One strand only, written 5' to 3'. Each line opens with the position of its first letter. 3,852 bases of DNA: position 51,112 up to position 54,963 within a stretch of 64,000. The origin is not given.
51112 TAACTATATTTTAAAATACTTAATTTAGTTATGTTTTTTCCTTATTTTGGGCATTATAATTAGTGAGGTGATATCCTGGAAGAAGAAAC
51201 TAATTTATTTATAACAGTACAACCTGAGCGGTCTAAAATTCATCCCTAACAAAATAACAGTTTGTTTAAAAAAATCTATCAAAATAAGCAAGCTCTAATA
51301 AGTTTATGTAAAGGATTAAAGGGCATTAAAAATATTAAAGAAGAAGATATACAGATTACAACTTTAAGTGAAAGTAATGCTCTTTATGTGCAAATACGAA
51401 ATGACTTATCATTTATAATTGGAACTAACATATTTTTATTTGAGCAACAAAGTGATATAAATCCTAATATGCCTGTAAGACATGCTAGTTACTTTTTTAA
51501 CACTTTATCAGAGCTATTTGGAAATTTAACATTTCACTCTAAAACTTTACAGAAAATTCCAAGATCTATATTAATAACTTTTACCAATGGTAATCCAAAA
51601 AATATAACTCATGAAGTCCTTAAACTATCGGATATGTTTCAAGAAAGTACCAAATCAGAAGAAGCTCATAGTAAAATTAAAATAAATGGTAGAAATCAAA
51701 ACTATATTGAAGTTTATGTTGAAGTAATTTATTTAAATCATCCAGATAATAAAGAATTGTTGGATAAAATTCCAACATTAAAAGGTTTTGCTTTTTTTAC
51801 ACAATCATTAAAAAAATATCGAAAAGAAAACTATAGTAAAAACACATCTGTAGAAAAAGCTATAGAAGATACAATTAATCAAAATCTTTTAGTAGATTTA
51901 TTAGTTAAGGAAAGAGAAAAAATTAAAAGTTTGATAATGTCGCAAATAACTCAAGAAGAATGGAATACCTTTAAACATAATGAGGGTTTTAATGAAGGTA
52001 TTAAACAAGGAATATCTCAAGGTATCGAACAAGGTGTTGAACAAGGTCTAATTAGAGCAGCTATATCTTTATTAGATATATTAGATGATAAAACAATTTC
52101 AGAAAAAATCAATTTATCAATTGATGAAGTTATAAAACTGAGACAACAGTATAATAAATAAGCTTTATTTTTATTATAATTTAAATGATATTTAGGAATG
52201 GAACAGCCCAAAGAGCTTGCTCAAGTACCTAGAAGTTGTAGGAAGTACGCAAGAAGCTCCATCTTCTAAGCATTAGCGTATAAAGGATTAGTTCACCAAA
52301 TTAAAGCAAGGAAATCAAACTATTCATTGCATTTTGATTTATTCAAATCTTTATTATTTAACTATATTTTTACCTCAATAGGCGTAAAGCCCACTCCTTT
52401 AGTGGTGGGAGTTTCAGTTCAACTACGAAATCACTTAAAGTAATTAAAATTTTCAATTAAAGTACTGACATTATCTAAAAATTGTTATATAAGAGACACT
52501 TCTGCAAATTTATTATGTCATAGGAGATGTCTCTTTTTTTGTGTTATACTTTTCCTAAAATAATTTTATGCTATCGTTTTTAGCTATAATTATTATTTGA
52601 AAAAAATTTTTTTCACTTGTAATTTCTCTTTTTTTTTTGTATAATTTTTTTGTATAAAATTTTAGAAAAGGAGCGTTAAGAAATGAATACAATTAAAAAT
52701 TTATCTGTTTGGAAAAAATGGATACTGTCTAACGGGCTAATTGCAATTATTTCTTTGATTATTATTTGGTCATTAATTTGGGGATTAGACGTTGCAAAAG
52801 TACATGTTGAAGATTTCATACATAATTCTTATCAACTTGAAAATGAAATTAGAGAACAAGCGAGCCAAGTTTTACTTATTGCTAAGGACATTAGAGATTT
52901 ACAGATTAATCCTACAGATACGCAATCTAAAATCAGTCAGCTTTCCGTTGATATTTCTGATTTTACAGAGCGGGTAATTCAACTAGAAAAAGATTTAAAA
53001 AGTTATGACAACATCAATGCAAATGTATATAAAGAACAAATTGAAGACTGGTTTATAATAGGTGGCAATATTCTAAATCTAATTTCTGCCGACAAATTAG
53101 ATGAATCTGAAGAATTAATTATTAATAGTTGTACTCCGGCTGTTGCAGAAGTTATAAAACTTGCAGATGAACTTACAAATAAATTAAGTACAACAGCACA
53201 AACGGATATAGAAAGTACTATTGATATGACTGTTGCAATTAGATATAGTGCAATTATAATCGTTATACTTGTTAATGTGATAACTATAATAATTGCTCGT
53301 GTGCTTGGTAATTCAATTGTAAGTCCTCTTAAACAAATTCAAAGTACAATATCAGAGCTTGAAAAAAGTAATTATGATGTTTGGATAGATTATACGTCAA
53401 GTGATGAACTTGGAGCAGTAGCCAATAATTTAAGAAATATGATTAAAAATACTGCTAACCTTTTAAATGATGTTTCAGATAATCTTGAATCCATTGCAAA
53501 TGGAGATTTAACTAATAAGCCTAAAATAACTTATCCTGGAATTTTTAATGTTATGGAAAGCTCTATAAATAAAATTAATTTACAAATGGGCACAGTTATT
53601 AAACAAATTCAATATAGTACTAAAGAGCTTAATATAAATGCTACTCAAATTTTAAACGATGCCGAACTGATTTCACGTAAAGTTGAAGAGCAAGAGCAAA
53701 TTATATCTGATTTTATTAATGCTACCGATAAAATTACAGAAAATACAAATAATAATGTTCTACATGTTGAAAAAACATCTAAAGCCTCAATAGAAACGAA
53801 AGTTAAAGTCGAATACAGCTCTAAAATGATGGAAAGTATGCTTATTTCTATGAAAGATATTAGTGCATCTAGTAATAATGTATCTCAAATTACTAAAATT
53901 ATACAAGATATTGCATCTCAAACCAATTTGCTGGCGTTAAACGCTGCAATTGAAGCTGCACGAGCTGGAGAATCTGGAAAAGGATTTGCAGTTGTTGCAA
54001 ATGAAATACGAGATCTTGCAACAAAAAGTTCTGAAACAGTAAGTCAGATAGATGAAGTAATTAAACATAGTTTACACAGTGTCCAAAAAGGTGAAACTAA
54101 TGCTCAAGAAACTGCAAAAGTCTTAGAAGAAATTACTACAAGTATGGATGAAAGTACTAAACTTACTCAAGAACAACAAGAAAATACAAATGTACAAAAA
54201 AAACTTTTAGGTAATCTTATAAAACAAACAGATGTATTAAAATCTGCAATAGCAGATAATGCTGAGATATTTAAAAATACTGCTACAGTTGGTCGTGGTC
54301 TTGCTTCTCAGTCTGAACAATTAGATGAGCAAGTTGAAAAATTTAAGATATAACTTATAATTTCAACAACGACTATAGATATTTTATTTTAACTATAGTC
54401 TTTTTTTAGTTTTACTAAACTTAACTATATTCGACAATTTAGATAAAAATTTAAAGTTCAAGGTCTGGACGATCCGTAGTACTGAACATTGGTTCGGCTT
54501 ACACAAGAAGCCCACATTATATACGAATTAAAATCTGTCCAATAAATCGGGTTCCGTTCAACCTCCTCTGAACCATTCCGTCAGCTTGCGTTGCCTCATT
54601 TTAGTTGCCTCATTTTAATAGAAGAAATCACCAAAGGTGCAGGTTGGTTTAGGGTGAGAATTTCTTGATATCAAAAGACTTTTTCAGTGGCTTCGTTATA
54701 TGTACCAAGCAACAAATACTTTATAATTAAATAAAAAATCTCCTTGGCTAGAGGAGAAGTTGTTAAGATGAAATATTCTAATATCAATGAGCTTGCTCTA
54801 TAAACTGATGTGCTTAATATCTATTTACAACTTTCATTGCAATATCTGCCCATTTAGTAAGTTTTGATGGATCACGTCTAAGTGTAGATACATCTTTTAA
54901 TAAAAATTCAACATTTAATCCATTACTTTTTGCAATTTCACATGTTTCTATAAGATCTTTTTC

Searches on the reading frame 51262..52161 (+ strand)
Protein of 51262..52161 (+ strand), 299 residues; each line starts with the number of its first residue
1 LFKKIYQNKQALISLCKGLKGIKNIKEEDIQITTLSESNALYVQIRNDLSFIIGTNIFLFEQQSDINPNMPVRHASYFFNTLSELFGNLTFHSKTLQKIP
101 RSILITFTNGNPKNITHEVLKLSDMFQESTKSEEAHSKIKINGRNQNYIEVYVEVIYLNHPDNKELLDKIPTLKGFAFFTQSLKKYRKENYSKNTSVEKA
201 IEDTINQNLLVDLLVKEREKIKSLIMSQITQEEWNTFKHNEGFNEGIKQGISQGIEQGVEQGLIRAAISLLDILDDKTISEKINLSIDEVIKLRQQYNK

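Call 17: search_protein_families(library=pfam, proteins=[window:51262-52161:+])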
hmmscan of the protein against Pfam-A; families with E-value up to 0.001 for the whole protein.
window:51262-52161:+ (299 aa): 0 families

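Call 71: search_protein_families(library=ncbifam, proteins=[window:51262-52161:+])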
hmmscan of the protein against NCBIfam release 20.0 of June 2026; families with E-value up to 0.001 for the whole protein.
window:51262-52161:+ (299 aa): 4 families
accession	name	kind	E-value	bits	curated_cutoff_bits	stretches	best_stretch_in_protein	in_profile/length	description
NF004267.1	PRK05687.1-3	equivalog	0.00012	21.3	293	1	204-263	40-100/266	flagellar assembly protein FliH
NF009925.1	PRK13386.1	equivalog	0.00013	21.3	192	1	231-264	29-64/228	flagellar assembly protein FliH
NF004266.1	PRK05687.1-1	equivalog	0.00053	19.5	260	1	214-266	38-89/230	flagellar assembly protein FliH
NF004270.2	PRK05687.2-1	equivalog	0.00077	19.1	180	0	226-263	38-75/223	flagellar assembly protein FliH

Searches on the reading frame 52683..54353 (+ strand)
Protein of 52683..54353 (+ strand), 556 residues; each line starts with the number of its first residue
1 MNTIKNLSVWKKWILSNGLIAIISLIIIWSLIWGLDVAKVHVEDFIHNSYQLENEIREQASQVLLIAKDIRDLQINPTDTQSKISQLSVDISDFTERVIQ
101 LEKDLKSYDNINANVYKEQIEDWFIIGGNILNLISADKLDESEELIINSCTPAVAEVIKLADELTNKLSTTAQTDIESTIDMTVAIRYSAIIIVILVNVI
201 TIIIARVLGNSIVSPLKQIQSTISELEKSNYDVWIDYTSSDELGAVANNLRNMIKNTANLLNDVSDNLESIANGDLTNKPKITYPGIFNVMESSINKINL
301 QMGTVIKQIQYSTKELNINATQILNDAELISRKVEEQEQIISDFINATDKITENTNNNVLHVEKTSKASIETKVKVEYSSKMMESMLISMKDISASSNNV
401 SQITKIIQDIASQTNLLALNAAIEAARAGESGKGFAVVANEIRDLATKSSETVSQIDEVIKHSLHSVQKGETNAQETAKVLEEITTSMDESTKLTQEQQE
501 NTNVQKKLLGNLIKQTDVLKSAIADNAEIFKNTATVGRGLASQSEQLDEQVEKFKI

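Call 17: search_protein_families(library=pfam, proteins=[window:52683-54353:+])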
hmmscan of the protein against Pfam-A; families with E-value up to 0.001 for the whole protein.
window:52683-54353:+ (556 aa): 3 families
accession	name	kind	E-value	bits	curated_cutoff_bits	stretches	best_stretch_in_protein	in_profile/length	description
PF00015.26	MCPsignal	-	6.2e-34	117.8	34.6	1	370-505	5-154/172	Methyl-accepting chemotaxis protein (MCP) signalling domain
PF00672.30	HAMP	-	3.3e-07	31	25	1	208-256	2-50/53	HAMP domain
PF18947.5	HAMP_2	-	0.00024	21.4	24.3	1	252-300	15-63/67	HAMP domain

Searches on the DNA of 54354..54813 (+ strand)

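Call 19: search_rna_families(source=window, start=54354, end=54813, threshold=evalue, max_evalue=10, show_alignments=2)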
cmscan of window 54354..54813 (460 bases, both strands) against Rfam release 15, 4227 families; matches with E-value up to 10: 3.
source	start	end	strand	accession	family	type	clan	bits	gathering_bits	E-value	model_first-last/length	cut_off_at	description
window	54619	54724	+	RF00336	snoJ26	Gene; snRNA; snoRNA; CD-box;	-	17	50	3.6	1-147/147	no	Small nucleolar RNA J26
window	54734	54810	-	RF02701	PsrR1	Gene; sRNA;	-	15.4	42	2.9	1-79/79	no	Photosynthesis regulatory RNA1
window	54662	54738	-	RF00284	SNORD74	Gene; snRNA; snoRNA; CD-box;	CL00069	14.4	41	2.6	1-80/80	no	Small nucleolar RNA SNORD74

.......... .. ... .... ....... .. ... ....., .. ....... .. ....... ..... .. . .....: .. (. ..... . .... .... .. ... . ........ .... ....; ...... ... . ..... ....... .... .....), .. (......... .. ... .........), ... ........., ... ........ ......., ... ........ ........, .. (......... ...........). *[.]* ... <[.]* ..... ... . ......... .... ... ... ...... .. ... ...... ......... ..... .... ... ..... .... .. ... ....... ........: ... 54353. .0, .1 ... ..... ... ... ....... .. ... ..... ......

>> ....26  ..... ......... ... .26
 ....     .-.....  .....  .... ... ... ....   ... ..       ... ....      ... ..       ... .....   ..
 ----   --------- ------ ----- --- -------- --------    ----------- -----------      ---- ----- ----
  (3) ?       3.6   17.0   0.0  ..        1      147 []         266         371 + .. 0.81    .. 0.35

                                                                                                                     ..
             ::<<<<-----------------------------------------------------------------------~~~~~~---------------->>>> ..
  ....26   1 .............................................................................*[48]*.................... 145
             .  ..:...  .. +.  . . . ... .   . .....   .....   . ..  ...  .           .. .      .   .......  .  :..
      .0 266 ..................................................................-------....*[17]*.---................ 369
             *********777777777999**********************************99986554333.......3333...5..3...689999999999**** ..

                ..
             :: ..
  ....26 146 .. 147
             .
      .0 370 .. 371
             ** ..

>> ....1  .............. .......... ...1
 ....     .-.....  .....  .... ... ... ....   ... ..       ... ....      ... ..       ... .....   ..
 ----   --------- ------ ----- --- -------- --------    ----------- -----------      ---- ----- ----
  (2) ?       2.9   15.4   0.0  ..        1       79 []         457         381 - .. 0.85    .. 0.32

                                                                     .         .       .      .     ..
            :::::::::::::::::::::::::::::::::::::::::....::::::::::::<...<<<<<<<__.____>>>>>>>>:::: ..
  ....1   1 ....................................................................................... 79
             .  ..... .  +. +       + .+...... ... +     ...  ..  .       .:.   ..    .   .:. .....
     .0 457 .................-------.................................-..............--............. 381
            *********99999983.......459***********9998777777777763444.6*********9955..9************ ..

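Call 84: search_dna_similar(query=window:54440-54730:+, collection=plasmids, mode=distant, max_rows=8)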
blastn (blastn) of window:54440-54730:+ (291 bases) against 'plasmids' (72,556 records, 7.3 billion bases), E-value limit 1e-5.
No match.
